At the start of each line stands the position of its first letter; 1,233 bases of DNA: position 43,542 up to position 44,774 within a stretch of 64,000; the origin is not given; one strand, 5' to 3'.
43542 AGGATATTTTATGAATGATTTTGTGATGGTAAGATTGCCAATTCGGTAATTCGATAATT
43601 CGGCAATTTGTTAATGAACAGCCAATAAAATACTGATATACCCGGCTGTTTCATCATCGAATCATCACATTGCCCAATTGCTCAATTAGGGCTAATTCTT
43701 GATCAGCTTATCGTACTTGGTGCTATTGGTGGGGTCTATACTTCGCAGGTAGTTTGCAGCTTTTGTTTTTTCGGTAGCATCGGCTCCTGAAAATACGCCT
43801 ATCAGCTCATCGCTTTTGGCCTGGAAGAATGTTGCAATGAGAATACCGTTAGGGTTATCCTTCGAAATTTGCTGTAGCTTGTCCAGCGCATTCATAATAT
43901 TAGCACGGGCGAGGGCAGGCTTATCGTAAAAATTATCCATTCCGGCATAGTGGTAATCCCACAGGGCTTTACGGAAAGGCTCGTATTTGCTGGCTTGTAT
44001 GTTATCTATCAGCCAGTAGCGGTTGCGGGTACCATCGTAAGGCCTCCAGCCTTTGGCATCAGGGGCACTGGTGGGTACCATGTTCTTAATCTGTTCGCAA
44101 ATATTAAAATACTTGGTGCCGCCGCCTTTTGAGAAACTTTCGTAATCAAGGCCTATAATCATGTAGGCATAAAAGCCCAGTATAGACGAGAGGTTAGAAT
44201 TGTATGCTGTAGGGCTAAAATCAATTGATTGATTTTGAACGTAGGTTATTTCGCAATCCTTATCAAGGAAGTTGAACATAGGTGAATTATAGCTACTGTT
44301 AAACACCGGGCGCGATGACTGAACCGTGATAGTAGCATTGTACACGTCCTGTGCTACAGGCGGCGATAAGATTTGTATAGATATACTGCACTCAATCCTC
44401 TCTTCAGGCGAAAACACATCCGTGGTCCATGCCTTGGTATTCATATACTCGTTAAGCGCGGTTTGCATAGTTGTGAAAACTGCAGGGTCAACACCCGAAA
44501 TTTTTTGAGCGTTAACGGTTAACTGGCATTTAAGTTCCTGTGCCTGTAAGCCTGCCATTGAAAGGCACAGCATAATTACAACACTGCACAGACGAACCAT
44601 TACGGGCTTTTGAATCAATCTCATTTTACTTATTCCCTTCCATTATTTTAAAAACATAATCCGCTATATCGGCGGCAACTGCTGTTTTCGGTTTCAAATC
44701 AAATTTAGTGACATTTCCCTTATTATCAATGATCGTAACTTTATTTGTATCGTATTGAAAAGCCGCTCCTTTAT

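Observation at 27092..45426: coaBC is split in its linker into separate coaC and coaB genes by an apparent ~17.7-kb inversion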

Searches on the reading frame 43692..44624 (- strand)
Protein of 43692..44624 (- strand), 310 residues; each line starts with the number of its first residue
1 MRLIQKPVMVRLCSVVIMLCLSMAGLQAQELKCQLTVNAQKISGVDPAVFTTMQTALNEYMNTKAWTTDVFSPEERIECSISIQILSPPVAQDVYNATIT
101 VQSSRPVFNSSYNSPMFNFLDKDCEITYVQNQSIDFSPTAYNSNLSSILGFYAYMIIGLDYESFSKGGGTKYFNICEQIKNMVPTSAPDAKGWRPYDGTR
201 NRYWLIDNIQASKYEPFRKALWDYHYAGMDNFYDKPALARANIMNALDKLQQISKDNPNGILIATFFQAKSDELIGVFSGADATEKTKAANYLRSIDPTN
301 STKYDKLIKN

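Call 4: search_protein_families(library=pfam, proteins=[window:43692-44624:-])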
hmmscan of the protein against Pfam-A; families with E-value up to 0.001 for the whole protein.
window:43692-44624:- (310 aa): 1 family
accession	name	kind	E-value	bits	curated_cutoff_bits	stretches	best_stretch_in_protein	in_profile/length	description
PF16119.10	DUF4835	-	4.7e-98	328.2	25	1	29-306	1-275/276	Domain of unknown function (DUF4835)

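Call 5: search_protein_families(library=ncbifam, proteins=[window:43692-44624:-])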
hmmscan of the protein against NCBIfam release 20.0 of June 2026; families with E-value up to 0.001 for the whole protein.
window:43692-44624:- (310 aa): 1 family
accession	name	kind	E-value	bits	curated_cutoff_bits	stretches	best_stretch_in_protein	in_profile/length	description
NF052317.1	T9SS_PorD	equivalog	9.6e-103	343.2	170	1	15-307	5-294/295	type IX secretion system protein PorD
